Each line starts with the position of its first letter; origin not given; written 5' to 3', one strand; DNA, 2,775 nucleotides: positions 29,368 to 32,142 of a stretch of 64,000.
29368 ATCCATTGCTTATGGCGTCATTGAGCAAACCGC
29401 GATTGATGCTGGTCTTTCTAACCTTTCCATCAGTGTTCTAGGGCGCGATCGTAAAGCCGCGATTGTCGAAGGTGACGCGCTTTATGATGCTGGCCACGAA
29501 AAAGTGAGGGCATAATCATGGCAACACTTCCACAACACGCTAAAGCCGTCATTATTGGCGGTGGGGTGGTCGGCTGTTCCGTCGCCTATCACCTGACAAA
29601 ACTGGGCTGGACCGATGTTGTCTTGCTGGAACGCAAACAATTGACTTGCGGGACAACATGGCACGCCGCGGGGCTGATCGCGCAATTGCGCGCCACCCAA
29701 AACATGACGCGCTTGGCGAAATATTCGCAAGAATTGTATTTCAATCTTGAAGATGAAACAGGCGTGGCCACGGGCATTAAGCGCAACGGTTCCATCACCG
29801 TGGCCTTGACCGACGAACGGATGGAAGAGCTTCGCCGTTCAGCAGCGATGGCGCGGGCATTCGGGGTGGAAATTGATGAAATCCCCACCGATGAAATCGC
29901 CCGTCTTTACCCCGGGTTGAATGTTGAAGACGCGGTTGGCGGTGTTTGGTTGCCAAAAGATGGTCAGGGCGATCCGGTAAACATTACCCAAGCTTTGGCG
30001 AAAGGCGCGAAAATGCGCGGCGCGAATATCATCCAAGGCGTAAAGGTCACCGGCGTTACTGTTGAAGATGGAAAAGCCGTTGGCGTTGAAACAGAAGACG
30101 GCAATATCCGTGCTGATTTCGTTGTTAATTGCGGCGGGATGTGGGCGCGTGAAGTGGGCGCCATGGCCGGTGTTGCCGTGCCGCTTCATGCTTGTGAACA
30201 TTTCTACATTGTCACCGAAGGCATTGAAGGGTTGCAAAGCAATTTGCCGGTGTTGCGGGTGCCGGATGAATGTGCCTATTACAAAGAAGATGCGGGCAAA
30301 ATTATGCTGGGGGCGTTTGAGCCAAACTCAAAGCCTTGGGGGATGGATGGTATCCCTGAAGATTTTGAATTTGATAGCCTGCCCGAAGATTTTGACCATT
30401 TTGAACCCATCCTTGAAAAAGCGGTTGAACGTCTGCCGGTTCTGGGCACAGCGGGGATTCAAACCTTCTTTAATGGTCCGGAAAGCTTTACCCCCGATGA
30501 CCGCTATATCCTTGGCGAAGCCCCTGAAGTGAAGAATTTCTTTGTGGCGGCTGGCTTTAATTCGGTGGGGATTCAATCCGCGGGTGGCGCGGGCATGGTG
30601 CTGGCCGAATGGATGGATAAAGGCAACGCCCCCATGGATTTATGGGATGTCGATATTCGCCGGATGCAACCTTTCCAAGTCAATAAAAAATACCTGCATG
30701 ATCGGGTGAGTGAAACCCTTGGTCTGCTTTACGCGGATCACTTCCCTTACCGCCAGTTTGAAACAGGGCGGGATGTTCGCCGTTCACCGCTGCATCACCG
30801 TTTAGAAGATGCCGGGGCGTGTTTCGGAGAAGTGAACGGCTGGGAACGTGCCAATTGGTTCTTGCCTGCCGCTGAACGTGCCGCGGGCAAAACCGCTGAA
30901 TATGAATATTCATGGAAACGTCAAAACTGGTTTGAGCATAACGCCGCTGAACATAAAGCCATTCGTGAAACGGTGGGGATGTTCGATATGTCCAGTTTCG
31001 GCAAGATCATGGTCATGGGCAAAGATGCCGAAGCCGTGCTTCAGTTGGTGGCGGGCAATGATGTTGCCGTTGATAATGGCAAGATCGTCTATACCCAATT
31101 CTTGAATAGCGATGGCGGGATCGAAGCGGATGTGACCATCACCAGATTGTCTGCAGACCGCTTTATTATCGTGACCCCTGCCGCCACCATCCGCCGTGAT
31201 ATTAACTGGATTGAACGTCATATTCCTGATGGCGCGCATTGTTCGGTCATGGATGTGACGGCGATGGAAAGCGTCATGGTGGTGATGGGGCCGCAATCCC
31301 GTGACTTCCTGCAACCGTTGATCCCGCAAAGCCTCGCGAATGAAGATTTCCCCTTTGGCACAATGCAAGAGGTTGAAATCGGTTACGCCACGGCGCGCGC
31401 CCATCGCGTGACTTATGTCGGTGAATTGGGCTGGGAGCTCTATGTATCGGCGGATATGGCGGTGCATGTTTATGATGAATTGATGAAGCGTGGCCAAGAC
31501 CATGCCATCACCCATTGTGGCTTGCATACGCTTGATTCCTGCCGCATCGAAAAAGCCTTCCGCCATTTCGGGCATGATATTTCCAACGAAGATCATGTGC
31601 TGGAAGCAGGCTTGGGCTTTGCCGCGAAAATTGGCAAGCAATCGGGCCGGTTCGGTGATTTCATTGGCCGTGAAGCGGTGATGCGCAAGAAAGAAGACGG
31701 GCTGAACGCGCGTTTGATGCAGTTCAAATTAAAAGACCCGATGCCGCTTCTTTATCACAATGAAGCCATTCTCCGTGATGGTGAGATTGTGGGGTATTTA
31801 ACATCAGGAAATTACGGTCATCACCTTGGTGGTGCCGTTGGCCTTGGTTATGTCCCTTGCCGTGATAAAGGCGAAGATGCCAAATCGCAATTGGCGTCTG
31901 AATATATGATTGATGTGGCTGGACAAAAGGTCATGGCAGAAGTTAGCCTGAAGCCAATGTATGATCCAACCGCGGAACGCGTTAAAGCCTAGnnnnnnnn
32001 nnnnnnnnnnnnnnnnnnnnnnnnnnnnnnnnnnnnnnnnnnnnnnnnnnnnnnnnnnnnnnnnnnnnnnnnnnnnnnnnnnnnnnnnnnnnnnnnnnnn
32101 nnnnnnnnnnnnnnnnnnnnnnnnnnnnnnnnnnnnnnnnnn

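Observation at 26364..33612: MttB-family methyltransferase co-transcribed with two GcvT-fused FAD dehydrogenases and no corrinoid partner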

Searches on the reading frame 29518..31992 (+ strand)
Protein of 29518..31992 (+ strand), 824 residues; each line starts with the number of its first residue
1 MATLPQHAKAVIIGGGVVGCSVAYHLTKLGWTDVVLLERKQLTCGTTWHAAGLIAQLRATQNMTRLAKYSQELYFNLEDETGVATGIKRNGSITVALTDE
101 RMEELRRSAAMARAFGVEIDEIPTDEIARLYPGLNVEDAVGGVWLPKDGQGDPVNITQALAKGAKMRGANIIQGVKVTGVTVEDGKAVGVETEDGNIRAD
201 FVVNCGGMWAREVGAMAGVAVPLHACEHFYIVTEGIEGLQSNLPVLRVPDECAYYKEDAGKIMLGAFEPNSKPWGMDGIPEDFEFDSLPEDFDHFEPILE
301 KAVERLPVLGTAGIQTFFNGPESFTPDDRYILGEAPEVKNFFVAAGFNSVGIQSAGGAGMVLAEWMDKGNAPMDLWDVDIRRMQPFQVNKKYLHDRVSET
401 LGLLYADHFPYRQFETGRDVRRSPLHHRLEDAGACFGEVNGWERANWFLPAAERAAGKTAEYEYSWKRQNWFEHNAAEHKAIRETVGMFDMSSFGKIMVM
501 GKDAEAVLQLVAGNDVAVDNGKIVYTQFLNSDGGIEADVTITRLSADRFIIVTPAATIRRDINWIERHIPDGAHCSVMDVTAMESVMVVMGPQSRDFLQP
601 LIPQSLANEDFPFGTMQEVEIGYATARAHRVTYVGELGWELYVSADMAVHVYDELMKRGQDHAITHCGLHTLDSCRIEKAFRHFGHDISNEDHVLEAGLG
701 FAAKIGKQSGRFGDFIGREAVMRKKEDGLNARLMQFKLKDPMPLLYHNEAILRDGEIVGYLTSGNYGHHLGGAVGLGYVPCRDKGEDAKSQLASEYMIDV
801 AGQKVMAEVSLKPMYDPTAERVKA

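Call 4: search_protein_families(library=pfam, proteins=[window:29518-31992:+])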
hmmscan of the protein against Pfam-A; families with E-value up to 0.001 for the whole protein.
window:29518-31992:+ (824 aa): 11 families
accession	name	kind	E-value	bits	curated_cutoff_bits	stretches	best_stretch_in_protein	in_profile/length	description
PF01571.26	GCV_T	-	2.2e-77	260.2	25.6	1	425-702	1-255/255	Aminomethyltransferase folate-binding domain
PF01266.30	DAO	-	1.7e-74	251.9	27.9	1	10-365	2-353/353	FAD dependent oxidoreductase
PF08669.17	GCV_T_C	-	4e-20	71.9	25.9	1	732-816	2-80/80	Glycine cleavage T-protein C-terminal barrel domain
PF16350.10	FAO_M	-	1.6e-18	67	27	1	369-423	2-56/56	FAD dependent oxidoreductase central domain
PF07992.20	Pyr_redox_2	-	4.8e-07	29.9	26.1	0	8-44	143-178/291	Pyridine nucleotide-disulphide oxidoreductase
PF00070.33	Pyr_redox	-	3.3e-05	24.7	22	0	9-41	1-32/82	Pyridine nucleotide-disulphide oxidoreductase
PF01593.30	Amino_oxidase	-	0.00021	21.2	19.8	0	132-203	185-251/443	Flavin containing amine oxidoreductase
PF13738.12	Pyr_redox_3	-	0.00024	20.9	30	0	11-42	1-32/305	Pyridine nucleotide-disulphide oxidoreductase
PF13450.12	NAD_binding_8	-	0.00033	21.3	21.9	0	12-50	1-40/68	NAD(P)-binding Rossmann-like domain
PF01494.25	FAD_binding_3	-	0.00033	20.4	22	0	9-47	3-40/349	FAD binding domain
PF04820.20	Trp_halogenase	-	0.00053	19.4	21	0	155-210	159-215/458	Tryptophan halogenase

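Call 5: search_protein_families(library=ncbifam, proteins=[window:29518-31992:+])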
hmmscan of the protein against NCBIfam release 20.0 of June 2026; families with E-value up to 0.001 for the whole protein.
window:29518-31992:+ (824 aa): 39 families (the best 25 are shown)
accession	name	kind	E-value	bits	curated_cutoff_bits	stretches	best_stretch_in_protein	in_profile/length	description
NF001567.0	PRK00389.1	subfamily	1.1e-60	205.5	300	1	458-818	18-356/359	glycine cleavage system aminomethyltransferase GcvT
TIGR00528.1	gcvT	equivalog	3.7e-55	187.3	235.85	1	457-800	15-354/362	glycine cleavage system aminomethyltransferase GcvT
TIGR01372.1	soxA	subfamily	6.9e-51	173.1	1164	1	419-823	606-995/996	sarcosine oxidase subunit alpha family protein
NF010093.0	PRK13579.1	equivalog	3.4e-46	157.8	459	1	477-818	43-367/371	glycine cleavage system aminomethyltransferase GcvT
NF053776.1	TmaoDeMthMsil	equivalog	1.2e-41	143.1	1100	1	448-824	390-763/763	trimethylamine N-oxide demethylase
TIGR02352.1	thiamin_ThiO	equivalog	5e-40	137.7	250.8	1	11-216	2-213/351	glycine oxidase ThiO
NF001933.0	PRK00711.1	subfamily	7.9e-34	117.4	383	1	59-385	104-418/429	D-amino acid dehydrogenase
TIGR01373.1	soxB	subfamily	2.2e-30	105.8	529.45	1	9-371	32-387/407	sarcosine oxidase subunit beta family protein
NF008425.0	PRK11259.1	equivalog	6.8e-28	97.7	257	1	7-384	4-376/377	N-methyl-L-tryptophan oxidase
NF009133.0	PRK12486.1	equivalog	2.3e-23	82.7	410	1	472-780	41-340/369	dimethylsulfoniopropionate demethylase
TIGR01377.1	soxA_mon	subfamily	2.1e-19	69.5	479.65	1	10-389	3-378/381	amino oxidase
TIGR03364.1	HpnW_proposed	hypoth_equivalog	7.4e-19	68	285.1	1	10-208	3-195/365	TIGR03364 family FAD-dependent oxidoreductase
NF008726.1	PRK11728.1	equivalog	1.1e-17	64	299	1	9-222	2-214/389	L-2-hydroxyglutarate oxidase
TIGR03377.1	glycerol3P_GlpA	equivalog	5.2e-17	61.6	552.8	1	10-225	2-219/530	anaerobic glycerol-3-phosphate dehydrogenase subunit GlpA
NF009074.0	PRK12409.1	equivalog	2.9e-16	59.7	494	1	59-231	103-279/410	D-amino acid dehydrogenase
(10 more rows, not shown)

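Call 78: search_solved_structures(query=window:29518-31989:+, max_evalue=1e-20)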
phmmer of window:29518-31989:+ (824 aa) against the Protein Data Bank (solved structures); distinct sequences matched with E-value up to 1e-20: 17.
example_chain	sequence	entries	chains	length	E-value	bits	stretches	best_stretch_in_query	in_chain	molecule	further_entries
5l46_A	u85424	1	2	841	5.4e-136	458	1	7-798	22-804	Dimethylglycine dehydrogenase, mitochondrial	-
4p9s_A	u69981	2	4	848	9.1e-135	453.9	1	7-802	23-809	Dimethylglycine dehydrogenase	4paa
4pab_A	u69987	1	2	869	3.7e-134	451.9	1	7-802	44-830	Dimethylglycine dehydrogenase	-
1pj5_A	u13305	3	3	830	2.6e-116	392.9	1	9-823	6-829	N,N-dimethylglycine oxidase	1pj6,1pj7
3gsi_A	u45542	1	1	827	4.9e-115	388.6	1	9-823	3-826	N,N-dimethylglycine oxidase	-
1yx2_A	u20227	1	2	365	8.4e-42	146.4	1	455-781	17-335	Aminomethyltransferase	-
1woo_A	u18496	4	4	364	8.3e-40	139.8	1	465-784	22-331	Aminomethyltransferase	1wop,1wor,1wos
1y56_B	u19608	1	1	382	2.6e-39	138.1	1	4-375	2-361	sarcosine oxidase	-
1v5v_A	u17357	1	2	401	3e-30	108.2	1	460-818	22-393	aminomethyltransferase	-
2gag_A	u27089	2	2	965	1.3e-24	89.5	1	476-815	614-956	heterotetrameric sarcosine oxidase alpha-subunit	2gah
1vrq_A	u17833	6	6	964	2.7e-24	88.4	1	473-724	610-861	Sarcosine oxidase alpha subunit | Subunit alpha of sarcosine oxidase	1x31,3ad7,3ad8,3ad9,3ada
9q59_A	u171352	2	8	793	3.8e-24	88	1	461-823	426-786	trimethylamine N-oxide demethylase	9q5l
9q5a_A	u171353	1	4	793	3.8e-24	88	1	461-823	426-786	Trimethylamine N-oxide Demethylase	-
3a8i_A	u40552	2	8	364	5.8e-24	87.4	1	465-794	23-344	Aminomethyltransferase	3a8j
1vlo_A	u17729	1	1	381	6.5e-24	87.2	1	465-794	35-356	Aminomethyltransferase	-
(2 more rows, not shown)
